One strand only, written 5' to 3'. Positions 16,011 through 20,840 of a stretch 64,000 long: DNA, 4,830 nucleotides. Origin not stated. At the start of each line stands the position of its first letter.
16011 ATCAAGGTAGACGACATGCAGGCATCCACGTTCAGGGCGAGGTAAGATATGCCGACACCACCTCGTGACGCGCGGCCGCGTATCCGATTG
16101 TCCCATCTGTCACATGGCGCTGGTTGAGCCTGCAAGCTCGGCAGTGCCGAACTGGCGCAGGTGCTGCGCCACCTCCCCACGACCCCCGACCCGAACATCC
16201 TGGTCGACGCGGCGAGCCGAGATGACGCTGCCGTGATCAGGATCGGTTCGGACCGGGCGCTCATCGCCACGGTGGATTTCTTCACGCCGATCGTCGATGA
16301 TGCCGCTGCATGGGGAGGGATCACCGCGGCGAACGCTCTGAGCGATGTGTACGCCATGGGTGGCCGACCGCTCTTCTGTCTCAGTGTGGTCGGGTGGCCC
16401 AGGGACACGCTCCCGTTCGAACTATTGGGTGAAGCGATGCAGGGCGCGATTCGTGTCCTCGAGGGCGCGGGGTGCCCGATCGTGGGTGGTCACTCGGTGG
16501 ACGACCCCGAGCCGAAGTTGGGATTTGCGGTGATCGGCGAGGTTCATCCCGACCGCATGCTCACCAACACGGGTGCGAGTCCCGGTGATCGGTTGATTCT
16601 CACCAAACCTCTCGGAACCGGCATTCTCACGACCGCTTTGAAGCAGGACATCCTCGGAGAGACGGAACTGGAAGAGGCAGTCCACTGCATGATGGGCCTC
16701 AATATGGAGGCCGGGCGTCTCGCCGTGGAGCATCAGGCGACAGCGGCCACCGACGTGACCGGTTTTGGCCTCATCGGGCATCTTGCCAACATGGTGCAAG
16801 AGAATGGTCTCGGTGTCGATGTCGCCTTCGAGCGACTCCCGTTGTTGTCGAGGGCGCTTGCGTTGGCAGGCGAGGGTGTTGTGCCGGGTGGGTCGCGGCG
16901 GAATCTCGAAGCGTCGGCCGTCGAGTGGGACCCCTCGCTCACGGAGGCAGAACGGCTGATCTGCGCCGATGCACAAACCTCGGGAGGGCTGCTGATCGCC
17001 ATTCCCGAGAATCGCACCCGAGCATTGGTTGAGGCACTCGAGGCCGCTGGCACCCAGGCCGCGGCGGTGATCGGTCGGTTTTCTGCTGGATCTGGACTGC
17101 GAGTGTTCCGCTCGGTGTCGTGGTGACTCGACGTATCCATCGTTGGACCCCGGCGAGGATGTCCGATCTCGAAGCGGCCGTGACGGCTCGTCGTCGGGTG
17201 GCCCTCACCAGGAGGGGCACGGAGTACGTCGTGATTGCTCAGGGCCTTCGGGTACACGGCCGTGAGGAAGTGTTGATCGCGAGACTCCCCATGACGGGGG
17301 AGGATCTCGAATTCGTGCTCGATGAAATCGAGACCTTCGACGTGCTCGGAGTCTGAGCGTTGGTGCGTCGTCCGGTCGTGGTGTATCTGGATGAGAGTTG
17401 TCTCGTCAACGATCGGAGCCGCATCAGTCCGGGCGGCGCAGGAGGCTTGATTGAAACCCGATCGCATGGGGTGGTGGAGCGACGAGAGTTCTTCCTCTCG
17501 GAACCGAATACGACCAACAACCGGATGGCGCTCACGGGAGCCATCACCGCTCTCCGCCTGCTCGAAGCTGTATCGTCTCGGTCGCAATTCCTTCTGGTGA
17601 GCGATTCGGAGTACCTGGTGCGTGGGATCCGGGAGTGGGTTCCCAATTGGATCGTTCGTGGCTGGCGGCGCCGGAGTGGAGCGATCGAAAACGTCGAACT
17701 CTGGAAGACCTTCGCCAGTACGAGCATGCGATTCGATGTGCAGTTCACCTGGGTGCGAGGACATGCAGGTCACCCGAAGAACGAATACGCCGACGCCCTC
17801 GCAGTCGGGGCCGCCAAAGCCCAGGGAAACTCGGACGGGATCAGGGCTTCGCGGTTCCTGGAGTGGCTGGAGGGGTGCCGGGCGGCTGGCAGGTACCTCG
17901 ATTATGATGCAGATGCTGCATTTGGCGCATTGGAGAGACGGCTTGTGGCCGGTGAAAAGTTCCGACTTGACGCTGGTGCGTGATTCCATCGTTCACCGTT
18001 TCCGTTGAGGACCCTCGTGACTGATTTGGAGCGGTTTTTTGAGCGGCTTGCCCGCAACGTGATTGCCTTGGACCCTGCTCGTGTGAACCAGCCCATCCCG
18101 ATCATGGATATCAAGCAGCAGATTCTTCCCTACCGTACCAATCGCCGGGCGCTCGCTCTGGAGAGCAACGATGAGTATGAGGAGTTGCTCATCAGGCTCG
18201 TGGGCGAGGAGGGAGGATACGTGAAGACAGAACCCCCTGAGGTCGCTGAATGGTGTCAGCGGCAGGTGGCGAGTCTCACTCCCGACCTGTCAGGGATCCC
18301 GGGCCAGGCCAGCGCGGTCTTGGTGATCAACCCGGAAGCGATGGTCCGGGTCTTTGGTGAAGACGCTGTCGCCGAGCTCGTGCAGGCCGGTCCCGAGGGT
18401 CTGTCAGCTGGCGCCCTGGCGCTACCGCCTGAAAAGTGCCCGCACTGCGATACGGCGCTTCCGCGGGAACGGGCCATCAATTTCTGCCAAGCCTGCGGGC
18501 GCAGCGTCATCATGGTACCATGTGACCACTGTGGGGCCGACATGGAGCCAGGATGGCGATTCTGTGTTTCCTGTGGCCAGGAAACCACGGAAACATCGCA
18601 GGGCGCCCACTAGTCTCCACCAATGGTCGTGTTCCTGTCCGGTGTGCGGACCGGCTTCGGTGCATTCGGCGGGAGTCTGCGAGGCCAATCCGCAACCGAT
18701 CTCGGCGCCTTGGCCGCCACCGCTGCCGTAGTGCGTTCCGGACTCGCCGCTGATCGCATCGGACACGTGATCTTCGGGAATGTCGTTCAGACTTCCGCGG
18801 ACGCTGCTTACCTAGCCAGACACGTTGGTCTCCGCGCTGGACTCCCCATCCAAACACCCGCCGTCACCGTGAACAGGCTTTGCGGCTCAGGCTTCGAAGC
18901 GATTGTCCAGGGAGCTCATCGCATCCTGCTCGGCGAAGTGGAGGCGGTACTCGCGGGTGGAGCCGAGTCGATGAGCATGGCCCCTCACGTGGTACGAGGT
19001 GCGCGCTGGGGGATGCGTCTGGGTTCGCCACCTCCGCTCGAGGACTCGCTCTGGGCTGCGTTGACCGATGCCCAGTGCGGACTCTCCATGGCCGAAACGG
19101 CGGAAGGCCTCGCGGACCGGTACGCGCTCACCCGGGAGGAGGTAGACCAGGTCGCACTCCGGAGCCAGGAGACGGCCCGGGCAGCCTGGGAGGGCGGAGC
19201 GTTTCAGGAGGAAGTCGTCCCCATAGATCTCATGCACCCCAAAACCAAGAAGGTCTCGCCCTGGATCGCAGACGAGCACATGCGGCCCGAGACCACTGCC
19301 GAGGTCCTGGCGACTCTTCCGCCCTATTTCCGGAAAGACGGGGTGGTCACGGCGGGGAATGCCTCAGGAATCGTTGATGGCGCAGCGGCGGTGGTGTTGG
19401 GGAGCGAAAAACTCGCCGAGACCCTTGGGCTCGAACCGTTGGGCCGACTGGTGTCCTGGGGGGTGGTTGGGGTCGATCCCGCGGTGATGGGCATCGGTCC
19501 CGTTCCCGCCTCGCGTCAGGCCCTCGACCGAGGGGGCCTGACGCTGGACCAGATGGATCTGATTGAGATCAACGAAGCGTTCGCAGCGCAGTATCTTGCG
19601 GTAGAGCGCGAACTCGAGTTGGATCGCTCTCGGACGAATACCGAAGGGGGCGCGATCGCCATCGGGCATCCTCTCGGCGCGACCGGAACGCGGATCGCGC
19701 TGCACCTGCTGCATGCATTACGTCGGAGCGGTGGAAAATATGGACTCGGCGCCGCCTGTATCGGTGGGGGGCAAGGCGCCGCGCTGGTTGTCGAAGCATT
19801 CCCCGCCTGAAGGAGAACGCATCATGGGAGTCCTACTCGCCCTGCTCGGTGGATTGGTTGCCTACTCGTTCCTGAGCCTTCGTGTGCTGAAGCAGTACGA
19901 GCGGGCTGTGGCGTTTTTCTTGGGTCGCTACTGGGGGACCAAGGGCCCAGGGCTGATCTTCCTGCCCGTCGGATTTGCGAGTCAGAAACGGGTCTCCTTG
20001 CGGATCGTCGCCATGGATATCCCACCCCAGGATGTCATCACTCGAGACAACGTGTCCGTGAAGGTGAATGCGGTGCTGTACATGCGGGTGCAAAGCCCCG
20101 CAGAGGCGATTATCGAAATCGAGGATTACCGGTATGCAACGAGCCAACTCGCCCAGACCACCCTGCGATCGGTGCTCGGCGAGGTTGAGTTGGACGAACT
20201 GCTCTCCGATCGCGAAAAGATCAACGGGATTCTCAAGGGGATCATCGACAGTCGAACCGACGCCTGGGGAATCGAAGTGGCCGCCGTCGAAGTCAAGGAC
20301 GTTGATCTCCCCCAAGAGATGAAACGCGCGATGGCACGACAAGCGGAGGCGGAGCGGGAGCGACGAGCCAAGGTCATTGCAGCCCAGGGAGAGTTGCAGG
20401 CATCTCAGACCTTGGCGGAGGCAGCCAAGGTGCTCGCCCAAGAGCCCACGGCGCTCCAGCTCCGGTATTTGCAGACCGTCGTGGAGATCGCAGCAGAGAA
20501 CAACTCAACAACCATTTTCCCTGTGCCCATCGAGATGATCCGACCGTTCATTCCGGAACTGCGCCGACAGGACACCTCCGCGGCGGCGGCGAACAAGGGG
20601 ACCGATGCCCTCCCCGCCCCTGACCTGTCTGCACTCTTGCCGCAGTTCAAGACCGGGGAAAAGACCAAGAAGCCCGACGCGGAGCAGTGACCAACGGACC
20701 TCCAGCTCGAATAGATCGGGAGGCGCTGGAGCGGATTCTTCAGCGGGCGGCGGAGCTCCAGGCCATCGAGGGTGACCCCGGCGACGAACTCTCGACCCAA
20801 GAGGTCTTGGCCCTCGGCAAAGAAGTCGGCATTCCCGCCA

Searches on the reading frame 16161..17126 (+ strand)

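Call 87: search_protein_families(library=pfam, proteins=[window:16161-17126:+], max_evalue=0.0001)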
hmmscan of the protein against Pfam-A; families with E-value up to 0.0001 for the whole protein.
window:16161-17126:+ (321 aa): 2 families
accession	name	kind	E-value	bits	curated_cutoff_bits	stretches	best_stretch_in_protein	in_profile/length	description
PF00586.29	AIRS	-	7.4e-24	84.8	24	1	21-128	2-112/112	AIR synthase related protein, N-terminal domain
PF02769.27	AIRS_C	-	9.8e-21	75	23.1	1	141-315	2-153/156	AIR synthase related protein, C-terminal domain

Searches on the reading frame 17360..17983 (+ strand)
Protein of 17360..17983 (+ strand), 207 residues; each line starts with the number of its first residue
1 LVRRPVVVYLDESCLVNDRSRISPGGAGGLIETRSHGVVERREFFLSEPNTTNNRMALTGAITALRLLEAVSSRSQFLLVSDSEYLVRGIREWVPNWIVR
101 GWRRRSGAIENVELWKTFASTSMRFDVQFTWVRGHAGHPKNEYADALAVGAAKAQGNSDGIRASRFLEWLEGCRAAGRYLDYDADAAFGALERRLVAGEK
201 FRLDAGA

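Call 87: search_protein_families(library=pfam, proteins=[window:17360-17983:+], max_evalue=0.0001)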
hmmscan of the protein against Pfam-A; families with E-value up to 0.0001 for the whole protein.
window:17360-17983:+ (207 aa): 1 family
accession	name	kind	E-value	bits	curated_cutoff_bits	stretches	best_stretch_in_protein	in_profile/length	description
PF00075.30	RNase_H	-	4e-28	98.8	25.8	1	5-152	3-140/141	RNase H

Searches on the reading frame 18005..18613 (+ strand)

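Call 87: search_protein_families(library=pfam, proteins=[window:18005-18613:+], max_evalue=0.0001)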
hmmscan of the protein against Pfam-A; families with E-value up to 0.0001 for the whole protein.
window:18005-18613:+ (202 aa): 4 families
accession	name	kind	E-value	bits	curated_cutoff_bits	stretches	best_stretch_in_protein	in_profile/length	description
PF12773.13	DZR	-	5.7e-11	42.8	27.3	1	145-191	1-45/45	Double zinc ribbon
PF13248.11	Zn_ribbon_3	-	1.1e-08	34.6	27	1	170-193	2-25/26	zinc-ribbon domain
PF13240.11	Zn_Ribbon_1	-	1.6e-06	28.1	25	1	173-192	2-21/23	zinc-ribbon domain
PF17032.10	Zn_ribbon_15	-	2.7e-05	25.3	28.9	0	172-191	54-73/73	zinc-ribbon family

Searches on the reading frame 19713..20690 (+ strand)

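Call 87: search_protein_families(library=pfam, proteins=[window:19713-20690:+], max_evalue=0.0001)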
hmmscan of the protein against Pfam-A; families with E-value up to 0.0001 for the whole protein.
window:19713-20690:+ (325 aa): 2 families
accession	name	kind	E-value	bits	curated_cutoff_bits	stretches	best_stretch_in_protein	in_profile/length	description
PF01145.31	Band_7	-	1.2e-33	117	23.6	1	58-227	2-175/176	SPFH domain / Band 7 family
PF13421.11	Band_7_1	-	3.8e-05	23.8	24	1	142-212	136-208/211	SPFH domain-Band 7 family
